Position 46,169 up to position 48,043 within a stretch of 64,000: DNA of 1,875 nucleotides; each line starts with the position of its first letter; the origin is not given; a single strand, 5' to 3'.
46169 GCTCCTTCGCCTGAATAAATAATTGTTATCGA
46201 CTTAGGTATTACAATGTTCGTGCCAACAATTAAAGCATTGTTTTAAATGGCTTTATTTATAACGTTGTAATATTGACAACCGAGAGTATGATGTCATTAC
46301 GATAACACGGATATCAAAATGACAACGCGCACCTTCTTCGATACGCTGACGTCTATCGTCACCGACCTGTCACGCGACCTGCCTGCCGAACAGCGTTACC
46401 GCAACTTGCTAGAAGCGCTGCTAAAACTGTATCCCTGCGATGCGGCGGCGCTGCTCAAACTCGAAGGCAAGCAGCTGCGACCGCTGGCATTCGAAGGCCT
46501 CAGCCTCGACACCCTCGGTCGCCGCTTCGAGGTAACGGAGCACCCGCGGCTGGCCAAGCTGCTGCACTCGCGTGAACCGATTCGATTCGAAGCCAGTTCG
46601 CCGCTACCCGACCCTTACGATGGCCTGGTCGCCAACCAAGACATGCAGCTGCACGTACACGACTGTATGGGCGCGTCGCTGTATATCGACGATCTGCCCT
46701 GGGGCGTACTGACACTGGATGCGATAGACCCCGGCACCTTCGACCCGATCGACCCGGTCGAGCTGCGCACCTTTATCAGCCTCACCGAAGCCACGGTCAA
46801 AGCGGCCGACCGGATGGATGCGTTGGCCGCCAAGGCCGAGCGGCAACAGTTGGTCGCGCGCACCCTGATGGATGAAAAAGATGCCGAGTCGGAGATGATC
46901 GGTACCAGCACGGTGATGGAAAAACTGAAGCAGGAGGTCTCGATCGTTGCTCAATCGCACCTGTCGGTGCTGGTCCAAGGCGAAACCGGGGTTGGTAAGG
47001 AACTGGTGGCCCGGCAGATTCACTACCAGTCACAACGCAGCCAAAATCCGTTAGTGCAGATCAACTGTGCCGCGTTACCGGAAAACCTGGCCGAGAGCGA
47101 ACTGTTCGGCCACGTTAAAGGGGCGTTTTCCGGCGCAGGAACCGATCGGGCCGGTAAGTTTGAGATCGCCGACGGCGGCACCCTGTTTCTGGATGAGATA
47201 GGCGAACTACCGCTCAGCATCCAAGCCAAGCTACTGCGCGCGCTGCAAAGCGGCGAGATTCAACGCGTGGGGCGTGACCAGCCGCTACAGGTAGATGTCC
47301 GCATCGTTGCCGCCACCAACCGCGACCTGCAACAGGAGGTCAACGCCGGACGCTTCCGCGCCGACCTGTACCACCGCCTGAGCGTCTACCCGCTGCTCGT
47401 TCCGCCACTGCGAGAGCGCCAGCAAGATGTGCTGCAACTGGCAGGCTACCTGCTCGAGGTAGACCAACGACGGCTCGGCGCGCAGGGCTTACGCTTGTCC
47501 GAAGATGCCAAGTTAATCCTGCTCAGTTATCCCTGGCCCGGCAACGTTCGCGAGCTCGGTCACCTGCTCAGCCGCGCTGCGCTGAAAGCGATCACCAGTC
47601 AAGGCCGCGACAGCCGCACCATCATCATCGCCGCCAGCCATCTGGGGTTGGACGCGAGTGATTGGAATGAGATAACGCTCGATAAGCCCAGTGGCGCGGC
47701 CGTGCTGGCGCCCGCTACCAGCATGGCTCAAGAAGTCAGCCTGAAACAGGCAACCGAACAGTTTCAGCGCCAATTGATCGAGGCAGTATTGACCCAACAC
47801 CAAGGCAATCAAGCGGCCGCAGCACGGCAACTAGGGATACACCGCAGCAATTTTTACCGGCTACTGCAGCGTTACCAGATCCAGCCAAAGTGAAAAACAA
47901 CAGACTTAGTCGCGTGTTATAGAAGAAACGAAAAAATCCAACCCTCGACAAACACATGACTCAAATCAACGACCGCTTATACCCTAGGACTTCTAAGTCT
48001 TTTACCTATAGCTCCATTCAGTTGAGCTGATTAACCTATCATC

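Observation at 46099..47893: Cytochrome c-type NO reductase wired to NorR/sigma54 rather than DNR/NnrR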

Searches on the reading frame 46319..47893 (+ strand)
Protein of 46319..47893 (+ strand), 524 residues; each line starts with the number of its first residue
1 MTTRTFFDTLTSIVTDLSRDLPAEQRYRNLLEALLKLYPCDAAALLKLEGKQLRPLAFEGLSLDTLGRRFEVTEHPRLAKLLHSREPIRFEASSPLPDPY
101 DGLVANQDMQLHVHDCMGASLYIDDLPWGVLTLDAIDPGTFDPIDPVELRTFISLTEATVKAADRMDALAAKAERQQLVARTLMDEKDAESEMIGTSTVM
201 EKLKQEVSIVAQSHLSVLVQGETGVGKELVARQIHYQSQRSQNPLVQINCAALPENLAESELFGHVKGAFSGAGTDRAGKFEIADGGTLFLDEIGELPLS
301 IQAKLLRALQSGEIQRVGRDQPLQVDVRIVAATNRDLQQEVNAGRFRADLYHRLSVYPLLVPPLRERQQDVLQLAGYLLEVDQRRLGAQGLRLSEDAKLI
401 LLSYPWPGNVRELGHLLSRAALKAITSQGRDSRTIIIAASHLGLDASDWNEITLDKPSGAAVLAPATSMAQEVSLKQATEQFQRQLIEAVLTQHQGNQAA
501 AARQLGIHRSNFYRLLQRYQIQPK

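Call 3: search_protein_families(library=pfam, proteins=[window:46319-47893:+])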
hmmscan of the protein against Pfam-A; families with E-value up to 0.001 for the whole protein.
window:46319-47893:+ (524 aa): 11 families
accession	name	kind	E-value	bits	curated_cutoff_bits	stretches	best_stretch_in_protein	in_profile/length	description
PF00158.32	Sigma54_activat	-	4.9e-71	238.3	20.2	1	193-359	1-167/168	Sigma-54 interaction domain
PF14532.12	Sigma54_activ_2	-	1.2e-23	84.3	25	1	194-364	1-138/138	Sigma-54 interaction domain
PF25601.1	AAA_lid_14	-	4.7e-13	49.2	27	1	365-424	1-60/87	AAA+ ATPase lid domain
PF02954.25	HTH_8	-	3.4e-11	43.1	22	1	480-519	3-42/42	Bacterial regulatory protein, Fis family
PF07728.20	AAA_5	-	4.6e-08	33.6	22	1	217-336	2-124/139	AAA domain (dynein-related subfamily)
PF01590.32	GAF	-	5.1e-07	30.7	22.4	1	24-145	3-118/133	GAF domain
PF13518.12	HTH_28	-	3.3e-05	24.3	25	1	484-520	3-37/52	Helix-turn-helix domain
PF01078.27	Mg_chelatase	-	5.3e-05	23.2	20.3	0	274-334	95-157/207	Magnesium chelatase, subunit ChlI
PF00004.35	AAA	-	0.00019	22.3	21.2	1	217-347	1-124/131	ATPase family associated with various cellular activities (AAA)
PF18024.7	HTH_50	-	0.00026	21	27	1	473-522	2-50/50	Helix-turn-helix domain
PF07724.20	AAA_2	-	0.00076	20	27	0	215-317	4-107/166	AAA domain (Cdc48 subfamily)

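Call 4: search_protein_families(library=ncbifam, proteins=[window:46319-47893:+])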
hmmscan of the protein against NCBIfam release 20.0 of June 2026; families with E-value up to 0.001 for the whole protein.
window:46319-47893:+ (524 aa): 27 families (the best 25 are shown)
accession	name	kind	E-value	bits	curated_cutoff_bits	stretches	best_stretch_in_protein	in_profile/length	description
NF003451.0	PRK05022.1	equivalog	2.6e-219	729.2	476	1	7-522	6-511/512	nitric oxide reductase transcriptional regulator NorR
TIGR01817.1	nifA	equivalog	7.1e-101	338.6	528.85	1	157-522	153-530/534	nif-specific transcriptional activator NifA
TIGR01818.1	ntrC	equivalog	5.7e-93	312.2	558.6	1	169-516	114-460/463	nitrogen regulation protein NR(I)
NF038308.1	RNA_repair_RtcR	equivalog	8.2e-92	308.7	650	1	171-512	160-504/530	RNA repair transcriptional activator RtcR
NF008469.0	PRK11361.1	equivalog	1.7e-91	307.2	714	1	135-523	94-458/461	acetoacetate metabolism transcriptional regulator AtoC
TIGR02915.1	PEP_resp_reg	equivalog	7.3e-90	301.9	502.6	1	181-522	127-445/445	PEP-CTERM-box response regulator transcription factor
NF050807.1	TransRegFlbDCaul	equivalog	1.3e-87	294.6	750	1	177-519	104-438/454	sigma-54-dependent transcriptional regulator FlbD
TIGR02974.1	phageshock_pspF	equivalog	7.2e-86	288.4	443.55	1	193-519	1-336/336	phage shock protein operon transcriptional activator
TIGR02329.1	propionate_PrpR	equivalog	9e-86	288.6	499.2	1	162-517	188-525/526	propionate catabolism operon regulatory protein PrpR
NF041552.1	TF_PrdR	equivalog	1.8e-85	287.4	795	2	174-415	249-491/577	sigma-54 dependent transcriptional regulator PrdR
NF041946.1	LuxO_transreg_Vib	equivalog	1.9e-83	280.8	800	1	172-520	110-461/463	quorum-sensing sigma-54 dependent transcriptional regulator LuxO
NF011953.0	PRK15424.1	equivalog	3.9e-83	279.9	703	1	166-518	195-533/538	propionate catabolism operon regulatory protein PrpR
NF041906.1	V4R_TF_MobR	exception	1.1e-81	275.1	999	1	169-515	208-541/544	phenol degradation transcriptional regulator MobR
NF007689.0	PRK10365.1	equivalog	3.6e-80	269.9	760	1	186-429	134-376/441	sigma-54-dependent response regulator transcription factor ZraR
NF049963.1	RespRegFlgRCampy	domain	1.5e-78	264.6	750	1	158-423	104-366/429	fla regulon two-component system response regulator FlgR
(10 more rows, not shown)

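Call 13: find_related_loci(query=window:46319-47893:+, collection=genome_contigs, flank=4000)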
Query window:46319-47893:+ (524 aa) in genome_contigs; peptide patterns used: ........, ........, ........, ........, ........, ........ (x = any residue, [..] = any of these).
426 stretches matched a pattern; 169 encode a relative of the query (tblastn E <= 1e-3); the best 80 are kept; 80 distinct loci.
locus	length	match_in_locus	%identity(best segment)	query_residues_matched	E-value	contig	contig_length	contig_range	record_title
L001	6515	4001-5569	85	1-523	0e+0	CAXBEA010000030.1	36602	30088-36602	MAG TPA_asm: uncultured Neptunomonas sp. isolate ERR2762125_binner12_Refined_3 genome assembly, contig: ERZ3421902.524,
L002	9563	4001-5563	85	1-524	0e+0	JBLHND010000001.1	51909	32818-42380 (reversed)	MAG: Motiliproteus sp. isolate 3300055726_9 Ga0535650_0000573, whole genome shotgun sequence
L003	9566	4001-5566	83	1-523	0e+0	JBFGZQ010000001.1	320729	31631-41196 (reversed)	MAG: Motiliproteus sp. isolate Mix_sand06.2021.04.G.51 k141_1975658_length_320729_cov_77.7276, whole genome shotgun sequ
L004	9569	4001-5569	84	1-524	0e+0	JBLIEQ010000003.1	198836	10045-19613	MAG: Motiliproteus sp. isolate 3300053697_45 Ga0535652_0000049, whole genome shotgun sequence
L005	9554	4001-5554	82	5-522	0e+0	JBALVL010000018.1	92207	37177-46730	MAG: Motiliproteus sp. isolate 5NakV-07 NODE_140_length_92207_cov_54.725877, whole genome shotgun sequence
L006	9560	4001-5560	78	3-518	0e+0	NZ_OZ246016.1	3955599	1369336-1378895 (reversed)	MAG: Motiliproteus sp. isolate b2df7197-3942-459e-acea-f92399a7ae5b chromosome 1, complete sequence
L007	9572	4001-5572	77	3-522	0e+0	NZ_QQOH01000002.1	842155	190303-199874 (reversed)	Motiliproteus coralliicola strain C34 Scaffold2_1, whole genome shotgun sequence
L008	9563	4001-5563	70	1-523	0e+0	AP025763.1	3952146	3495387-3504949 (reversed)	Neptuniibacter sp. PT1 DNA, complete genome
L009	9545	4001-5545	70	1-513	0e+0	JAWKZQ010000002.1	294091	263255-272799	MAG: Pseudomonadales bacterium isolate AC1.3 AC1.3.fa-2, whole genome shotgun sequence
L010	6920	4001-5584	67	1-522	0e+0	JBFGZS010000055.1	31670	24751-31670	MAG: Motiliproteus sp. isolate Mix_sand06.2021.04.G.53 k141_681100_length_31670_cov_24.7139, whole genome shotgun sequen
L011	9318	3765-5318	67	1-522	0e+0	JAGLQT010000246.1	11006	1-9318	MAG: Gammaproteobacteria bacterium isolate RS_8_68 ROV157_8.bin.68.fa_246, whole genome shotgun sequence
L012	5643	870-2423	66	1-522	0e+0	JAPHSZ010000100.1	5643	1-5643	MAG: Gammaproteobacteria bacterium isolate N3S-Bin_7 c_000000659763, whole genome shotgun sequence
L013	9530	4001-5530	68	1-512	0e+0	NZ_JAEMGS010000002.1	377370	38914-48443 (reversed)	Motiliproteus sp. SC1-56 NODE_2_length_377370_cov_8.13645, whole genome shotgun sequence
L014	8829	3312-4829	67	1-513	0e+0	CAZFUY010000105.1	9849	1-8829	MAG TPA_asm: uncultured Thiotrichaceae bacterium isolate SRP128015_co3_148 genome assembly, contig: NODE_8315_length_984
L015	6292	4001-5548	64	1-523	0e+0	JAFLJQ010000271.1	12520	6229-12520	MAG: Gammaproteobacteria bacterium isolate MC-03 c_000001029017, whole genome shotgun sequence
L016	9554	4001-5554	64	1-522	0e+0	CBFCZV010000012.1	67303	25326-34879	MAG TPA_asm: uncultured Gammaproteobacteria bacterium isolate SRR26215676_concoct_189 genome assembly, contig: ERZ250734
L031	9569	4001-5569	50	3-522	3e-152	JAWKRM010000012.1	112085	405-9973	MAG: Polyangiales bacterium isolate ABC2.82 ABC2.82.fa-12, whole genome shotgun sequence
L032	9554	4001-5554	49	8-522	6e-152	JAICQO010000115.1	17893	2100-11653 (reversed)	MAG: Polyangiaceae bacterium isolate TY_HY_2_bin.50 k141_361478_length_17893_cov_25.9882, whole genome shotgun sequence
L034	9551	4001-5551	50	7-524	1e-150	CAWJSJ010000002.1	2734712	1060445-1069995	MAG: uncultured candidate division NC10 bacterium isolate MFD00905.bin.2.59 genome assembly, contig: contig_3661, whole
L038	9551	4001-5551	50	8-522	3e-148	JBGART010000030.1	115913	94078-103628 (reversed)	MAG: Myxococcaceae bacterium isolate MAG_MBR_H10.11 MBRH10-11_opera_contig_726, whole genome shotgun sequence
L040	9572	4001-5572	50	1-522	7e-147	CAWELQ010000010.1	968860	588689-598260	MAG: uncultured delta proteobacterium isolate MFD05684.bin.1.403 genome assembly, contig: contig_29661, whole genome sho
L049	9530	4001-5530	49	10-522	2e-144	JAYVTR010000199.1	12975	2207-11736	MAG: Planctomycetota bacterium isolate GL74_UP_concoct_31_sub GL74_UP_concoct_31_sub_198, whole genome shotgun sequence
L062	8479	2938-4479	48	9-524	1e-138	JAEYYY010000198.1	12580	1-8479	MAG: Proteobacteria bacterium isolate OH_CBlB_71 k127_574489, whole genome shotgun sequence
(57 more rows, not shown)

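Call 30: search_protein_families(library=pfam, max_evalue=0.01, proteins=[L004:2599-3801:-])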
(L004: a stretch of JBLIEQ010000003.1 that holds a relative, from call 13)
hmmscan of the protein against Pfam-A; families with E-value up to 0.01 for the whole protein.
L004:2599-3801:- (400 aa): 3 families
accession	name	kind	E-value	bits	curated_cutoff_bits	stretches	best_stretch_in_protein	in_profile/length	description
PF00394.28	Cu-oxidase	-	8.1e-13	49.2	21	1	233-384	2-157/157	Multicopper oxidase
PF07732.21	Cu-oxidase_3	-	1.3e-10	41.8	21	1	112-217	11-117/119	Multicopper oxidase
PF07731.20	Cu-oxidase_2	-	3.6e-05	24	20.4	1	169-216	93-135/137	Multicopper oxidase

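Call 40: search_protein_families(library=pfam, max_evalue=0.0001, proteins=[L040:3199-3861:-, L034:3224-3949:+, L031:1883-3043:-, L049:3164-3868:-, L038:5998-7959:+, L016:6488-8293:-, L062:1707-2846:-, L032:3122-3724:-, L038:5610-6116:+, L034:856-3156:-])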
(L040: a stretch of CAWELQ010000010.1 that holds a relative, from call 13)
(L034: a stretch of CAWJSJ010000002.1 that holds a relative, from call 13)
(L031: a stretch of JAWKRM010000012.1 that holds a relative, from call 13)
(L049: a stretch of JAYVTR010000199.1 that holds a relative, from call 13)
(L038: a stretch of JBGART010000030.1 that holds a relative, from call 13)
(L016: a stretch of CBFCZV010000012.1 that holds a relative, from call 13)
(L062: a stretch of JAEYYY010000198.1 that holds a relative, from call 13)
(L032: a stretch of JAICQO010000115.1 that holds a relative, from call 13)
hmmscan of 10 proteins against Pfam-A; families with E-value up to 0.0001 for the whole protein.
L040:3199-3861:- (220 aa): 2 families
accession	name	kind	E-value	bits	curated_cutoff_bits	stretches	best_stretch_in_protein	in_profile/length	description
PF01814.28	Hemerythrin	-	3.9e-23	82.8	25.3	1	79-217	5-127/127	Hemerythrin HHE cation binding domain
PF04405.19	ScdA_N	-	1.1e-19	70.3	32.5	1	5-57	2-54/56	Domain of Unknown function (DUF542)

L034:3224-3949:+ (241 aa): 0 families

L031:1883-3043:- (386 aa): 1 family
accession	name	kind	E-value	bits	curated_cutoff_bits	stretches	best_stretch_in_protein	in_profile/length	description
PF01814.28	Hemerythrin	-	1.9e-16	61.2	25.3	1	91-227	2-127/127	Hemerythrin HHE cation binding domain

L049:3164-3868:- (234 aa): 1 family
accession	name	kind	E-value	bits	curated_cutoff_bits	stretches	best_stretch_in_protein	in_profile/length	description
PF01814.28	Hemerythrin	-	1.6e-20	74.3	25.3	1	29-157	2-127/127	Hemerythrin HHE cation binding domain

L038:5998-7959:+ (653 aa): 2 families
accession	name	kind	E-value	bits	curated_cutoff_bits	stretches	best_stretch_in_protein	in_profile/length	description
PF00654.25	Voltage_CLC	-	1e-76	258.8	24.8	1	139-479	1-345/346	Voltage gated chloride channel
PF00571.33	CBS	-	2.7e-20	72.9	24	2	580-629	4-54/57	CBS domain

L016:6488-8293:- (601 aa): 5 families
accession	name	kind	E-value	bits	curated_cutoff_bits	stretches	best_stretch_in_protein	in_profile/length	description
PF00664.28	ABC_membrane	-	3e-38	132.5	28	1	33-309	1-274/274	ABC transporter transmembrane region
PF00005.33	ABC_tran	-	5e-36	124.8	25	1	371-520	1-137/137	ABC transporter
PF02463.25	SMC_N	-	4.4e-07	30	40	1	384-560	27-209/220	RecF/RecN/SMC N terminal domain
PF13191.12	AAA_16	-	3.4e-05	24.8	32.6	1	383-544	26-165/167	AAA ATPase domain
PF13401.12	AAA_22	-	3.5e-05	24.6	27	0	384-431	8-54/130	AAA domain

L062:1707-2846:- (379 aa): 0 families

L032:3122-3724:- (200 aa): 0 families

L038:5610-6116:+ (168 aa): 4 families
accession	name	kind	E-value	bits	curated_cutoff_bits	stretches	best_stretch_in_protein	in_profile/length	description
PF12802.13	MarR_2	-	2.7e-14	53.5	27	1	37-94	3-61/61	MarR family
PF01047.28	MarR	-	6.4e-10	39.2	24.6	1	38-94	2-58/59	MarR family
PF13463.12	HTH_27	-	7.6e-09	36.2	22.2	1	37-103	1-68/68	Winged helix DNA-binding domain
PF13412.12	HTH_24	-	8.3e-07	28.9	21.9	1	44-84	8-48/48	Winged helix-turn-helix DNA-binding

L034:856-3156:- (766 aa): 2 families
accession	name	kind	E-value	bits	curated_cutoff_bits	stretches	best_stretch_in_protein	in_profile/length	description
PF22085.1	NorB_cytochrome_c-like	-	1.2e-69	234.7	29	1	37-217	1-181/181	Nitric oxide reductase subunit B, cytochrome c-like domain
PF00115.25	COX1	-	2.4e-60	205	34.8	1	280-724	2-436/436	Cytochrome C and Quinol oxidase polypeptide I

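Call 50: find_homologous_proteins(query=window:46319-47893:+, max_evalue=1e-100)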
Query window:46319-47893:+ (524 aa): 7119 proteins with E <= 1e-100 among 8000 candidates; the best 120 are listed.
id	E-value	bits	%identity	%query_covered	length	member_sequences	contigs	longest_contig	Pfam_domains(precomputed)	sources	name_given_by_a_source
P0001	0.0e+0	1144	100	100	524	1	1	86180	PF00158.33,PF25601.2,PF01590.33,PF02954.26,PF14532.13,PF07728.21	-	-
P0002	2.5e-289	978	85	100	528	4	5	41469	PF00158.33,PF25601.2,PF01590.33,PF02954.26,PF14532.13,PF07728.21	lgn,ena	-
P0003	5.4e-288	974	84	100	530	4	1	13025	PF00158.33,PF25601.2,PF01590.33,PF02954.26,PF14532.13,PF07728.21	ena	-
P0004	1.1e-284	963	85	100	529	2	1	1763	PF00158.33,PF25601.2,PF01590.33,PF02954.26,PF13518.13,PF14532.13,PF07728.21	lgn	-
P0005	9.9e-283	957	84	100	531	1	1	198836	PF00158.33,PF25601.2,PF01590.33,PF02954.26,PF14532.13,PF07728.21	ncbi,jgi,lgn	ncbi:MAG: anaerobic nitric oxide reductase transcription regulator [Motiliproteus sp.]|jgi:anaerobic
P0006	3.9e-276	935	82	99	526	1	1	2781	PF00158.33,PF25601.2,PF01590.33,PF02954.26,PF14532.13,PF07728.21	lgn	-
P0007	2.0e-272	923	81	99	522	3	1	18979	PF00158.33,PF25601.2,PF01590.33,PF02954.26,PF14532.13,PF07728.21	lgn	-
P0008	4.5e-256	869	77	99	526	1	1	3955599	PF00158.33,PF25601.2,PF01590.33,PF02954.26,PF14532.13,PF07728.21,PF01078.28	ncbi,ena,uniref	ncbi:nitric oxide reductase transcriptional regulator NorR [Motiliproteus sp.]|uniref:nitric oxide r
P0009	7.4e-256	868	77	99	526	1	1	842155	PF00158.33,PF25601.2,PF01590.33,PF02954.26,PF14532.13,PF07728.21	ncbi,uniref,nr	ncbi:nitric oxide reductase transcriptional regulator NorR [Motiliproteus coralliicola]|uniref:Nitri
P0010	2.3e-254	863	76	99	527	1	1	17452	PF00158.33,PF25601.2,PF01590.33,PF02954.26,PF14532.13,PF07728.21,PF01078.28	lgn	-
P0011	1.1e-238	811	74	99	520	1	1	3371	PF00158.33,PF25601.2,PF01590.33,PF02954.26,PF14532.13,PF07728.21,PF01078.28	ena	-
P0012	6.0e-234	796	71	100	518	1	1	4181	PF00158.33,PF25601.2,PF01590.33,PF02954.26,PF14532.13,PF07728.21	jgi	-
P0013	7.1e-234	796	70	100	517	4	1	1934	PF00158.33,PF25601.2,PF01590.33,PF02954.26,PF14532.13,PF07728.21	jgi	-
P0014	3.4e-232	790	69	100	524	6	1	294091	PF00158.33,PF25601.2,PF01590.33,PF02954.26,PF14532.13,PF07728.21,PF01078.28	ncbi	ncbi:MAG: nitric oxide reductase transcriptional regulator NorR [Pseudomonadales bacterium]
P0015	8.6e-232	789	69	100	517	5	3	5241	PF00158.33,PF25601.2,PF01590.33,PF02954.26,PF14532.13,PF07728.21,PF01078.28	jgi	-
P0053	1.6e-211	722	64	99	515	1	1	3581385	PF13185.13,PF00158.33,PF25601.2,PF01590.33,PF02954.26,PF14532.13,PF07728.21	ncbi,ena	-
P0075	1.4e-206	706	64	99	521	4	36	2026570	PF13185.13,PF00158.33,PF25601.2,PF01590.33,PF02954.26,PF14532.13,PF07728.21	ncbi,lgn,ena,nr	ncbi:MAG: nitric oxide reductase transcriptional regulator NorR [Pseudomonadales bacterium]|nr:nitri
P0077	1.7e-206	705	63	99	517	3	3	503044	PF00158.33,PF25601.2,PF01590.33,PF02954.26,PF00004.36,PF14532.13,PF07728.21,PF01078.28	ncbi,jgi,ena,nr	ncbi:MAG: nitric oxide reductase transcriptional regulator NorR [Porticoccaceae bacterium]|nr:MAG: n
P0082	1.2e-205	702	62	99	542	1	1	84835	PF00158.33,PF25601.2,PF01590.33,PF02954.26,PF14532.13,PF07728.21,PF01078.28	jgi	jgi:anaerobic nitric oxide reductase transcription regulator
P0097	7.3e-202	690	62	99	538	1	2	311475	PF00158.33,PF25601.2,PF01590.33,PF02954.26,PF14532.13,PF07728.21,PF01078.28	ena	-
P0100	1.7e-201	689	63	99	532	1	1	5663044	PF13185.13,PF00158.33,PF25601.2,PF01590.33,PF02954.26,PF14532.13,PF07728.21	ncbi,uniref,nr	ncbi:nitric oxide reductase transcriptional regulator NorR [Saccharobesus litoralis]|uniref:Nitric o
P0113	9.5e-200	683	61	100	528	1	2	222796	PF00158.33,PF07724.21,PF25601.2,PF01590.33,PF14532.13,PF07728.21,PF01078.28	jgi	jgi:anaerobic nitric oxide reductase transcription regulator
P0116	1.1e-198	679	61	99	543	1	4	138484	PF00158.33,PF25601.2,PF01590.33,PF02954.26,PF14532.13,PF07728.21,PF01078.28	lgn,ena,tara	tara:strand:+ start:51224 stop:52855 length:1632 start_codon:yes stop_codon:yes gene_type:complete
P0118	1.6e-198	679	61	99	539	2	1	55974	PF00158.33,PF25601.2,PF01590.33,PF02954.26,PF14532.13,PF07728.21,PF01078.28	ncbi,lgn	-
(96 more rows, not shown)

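Call 51: find_encoding_contigs(protein=P0100, flank=5000, max_places=1)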
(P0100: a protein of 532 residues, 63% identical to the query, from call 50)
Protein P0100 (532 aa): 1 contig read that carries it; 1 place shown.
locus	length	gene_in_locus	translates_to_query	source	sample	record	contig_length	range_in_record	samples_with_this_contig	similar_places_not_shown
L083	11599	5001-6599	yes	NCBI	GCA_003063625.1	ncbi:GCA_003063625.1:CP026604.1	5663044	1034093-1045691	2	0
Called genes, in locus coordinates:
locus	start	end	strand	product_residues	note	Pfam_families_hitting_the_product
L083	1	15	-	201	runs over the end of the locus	PF00510:COX3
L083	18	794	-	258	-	PF00158:Sigma54_activat (weak), PF01078:Mg_chelatase (faint), PF07728:AAA_5, PF08406:CbbQ_C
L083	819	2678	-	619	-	PF00092:VWA (faint), PF13519:VWA_2 (weak)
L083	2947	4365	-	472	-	PF00115:COX1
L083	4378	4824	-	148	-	PF13442:Cytochrome_CBB3, PF00034:Cytochrom_C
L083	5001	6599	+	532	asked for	PF01590:GAF, PF13185:GAF_2 (weak), PF00158:Sigma54_activat, PF14532:Sigma54_activ_2, PF07728:AAA_5, PF25601:AAA_lid_14, PF02954:HTH_8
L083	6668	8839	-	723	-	-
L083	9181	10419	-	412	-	PF07470:Glyco_hydro_88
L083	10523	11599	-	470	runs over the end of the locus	PF00884:Sulfatase, PF01663:Phosphodiest (faint), PF16347:SGSH_C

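Call 52: find_encoding_contigs(protein=P0077, flank=5000, max_places=1)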
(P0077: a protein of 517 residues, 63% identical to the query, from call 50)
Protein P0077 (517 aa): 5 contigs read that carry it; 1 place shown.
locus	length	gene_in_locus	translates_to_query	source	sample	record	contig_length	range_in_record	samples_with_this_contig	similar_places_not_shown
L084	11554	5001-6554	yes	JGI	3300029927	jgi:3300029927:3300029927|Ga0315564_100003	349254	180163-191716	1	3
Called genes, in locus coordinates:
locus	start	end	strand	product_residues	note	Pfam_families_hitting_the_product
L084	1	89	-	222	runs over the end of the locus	PF00510:COX3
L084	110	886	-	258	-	PF01078:Mg_chelatase (faint), PF13191:AAA_16 (faint), PF00158:Sigma54_activat (faint), PF12774:AAA_6 (faint), PF07726:AAA_3 (faint), PF07728:AAA_5, PF08406:CbbQ_C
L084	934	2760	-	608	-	PF00092:VWA (weak), PF13519:VWA_2 (weak)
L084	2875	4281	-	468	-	PF00115:COX1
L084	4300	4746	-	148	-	PF13442:Cytochrome_CBB3 (weak), PF00034:Cytochrom_C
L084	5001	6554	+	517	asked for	PF01590:GAF, PF00158:Sigma54_activat, PF01078:Mg_chelatase (faint), PF14532:Sigma54_activ_2, PF00004:AAA (faint), PF07728:AAA_5, PF25601:AAA_lid_14, PF02954:HTH_8 (weak)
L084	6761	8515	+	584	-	PF00884:Sulfatase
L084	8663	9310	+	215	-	PF01694:Rhomboid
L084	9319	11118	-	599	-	PF00270:DEAD, PF00271:Helicase_C, PF16124:RecQ_Zn_bind, PF09382:RQC, PF00570:HRDC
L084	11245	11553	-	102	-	PF09413:DUF2007, PF24463:DUF7577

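Call 53: find_encoding_contigs(protein=P0116, flank=5000, max_places=1)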
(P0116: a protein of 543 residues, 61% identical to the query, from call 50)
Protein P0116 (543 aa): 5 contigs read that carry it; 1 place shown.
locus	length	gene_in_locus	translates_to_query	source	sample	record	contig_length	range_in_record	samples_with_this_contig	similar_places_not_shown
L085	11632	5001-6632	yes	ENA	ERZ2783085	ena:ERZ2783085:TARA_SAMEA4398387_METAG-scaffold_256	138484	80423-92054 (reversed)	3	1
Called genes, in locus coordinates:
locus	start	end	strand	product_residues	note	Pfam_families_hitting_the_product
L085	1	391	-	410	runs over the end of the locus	PF02239:Cytochrom_D1, PF21783:YNCE (faint), PF23414:Beta-prop_EML_2 (faint), PF25174:Beta-prop_THOC3 (weak)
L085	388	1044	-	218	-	PF00127:Copper-bind (weak), PF13442:Cytochrome_CBB3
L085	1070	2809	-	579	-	PF03264:Cytochrom_NNT, PF14522:Cytochrome_C7 (faint), PF09459:EB_dh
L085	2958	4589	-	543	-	PF13442:Cytochrome_CBB3 (weak), PF02239:Cytochrom_D1, PF23414:Beta-prop_EML_2 (faint)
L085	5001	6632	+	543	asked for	PF01590:GAF (weak), PF00158:Sigma54_activat, PF01078:Mg_chelatase (faint), PF14532:Sigma54_activ_2, PF07728:AAA_5, PF25601:AAA_lid_14, PF02954:HTH_8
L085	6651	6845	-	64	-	-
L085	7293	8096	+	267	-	PF02673:BacA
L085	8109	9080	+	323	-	PF01699:Na_Ca_ex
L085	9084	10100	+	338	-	PF02424:ApbE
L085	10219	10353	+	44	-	-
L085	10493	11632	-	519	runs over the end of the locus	PF03486:HI0933_like (faint), PF13192:Thioredoxin_3, PF01262:AlaDh_PNT_C (faint), PF01134:GIDA (weak), PF07992:Pyr_redox_2, PF12831:FAD_oxidored (weak), PF13738:Pyr_redox_3, PF00070:Pyr_redox, +4 more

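Call 56: find_encoding_contigs(protein=P0097, flank=6000, max_places=1)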
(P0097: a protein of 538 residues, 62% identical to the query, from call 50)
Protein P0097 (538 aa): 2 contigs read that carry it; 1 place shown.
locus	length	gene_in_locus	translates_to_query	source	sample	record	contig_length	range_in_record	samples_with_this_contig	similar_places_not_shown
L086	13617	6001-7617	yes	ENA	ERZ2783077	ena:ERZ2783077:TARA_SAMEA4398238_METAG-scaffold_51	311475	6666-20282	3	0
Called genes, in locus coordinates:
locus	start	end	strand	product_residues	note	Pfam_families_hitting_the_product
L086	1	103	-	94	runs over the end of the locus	PF03626:COX4_pro (weak)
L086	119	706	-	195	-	PF00510:COX3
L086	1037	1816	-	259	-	PF07728:AAA_5, PF08406:CbbQ_C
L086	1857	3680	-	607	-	PF13519:VWA_2 (faint)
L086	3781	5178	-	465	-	PF00115:COX1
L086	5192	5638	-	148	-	PF13442:Cytochrome_CBB3 (weak), PF00034:Cytochrom_C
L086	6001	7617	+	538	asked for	PF01590:GAF (weak), PF00158:Sigma54_activat, PF01078:Mg_chelatase (faint), PF14532:Sigma54_activ_2, PF07728:AAA_5, PF25601:AAA_lid_14, PF02954:HTH_8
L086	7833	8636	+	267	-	PF02673:BacA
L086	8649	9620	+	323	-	PF01699:Na_Ca_ex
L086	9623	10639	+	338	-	PF02424:ApbE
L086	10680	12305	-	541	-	PF01554:MatE (faint), PF03023:MurJ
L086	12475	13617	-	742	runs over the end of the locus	PF03971:IDH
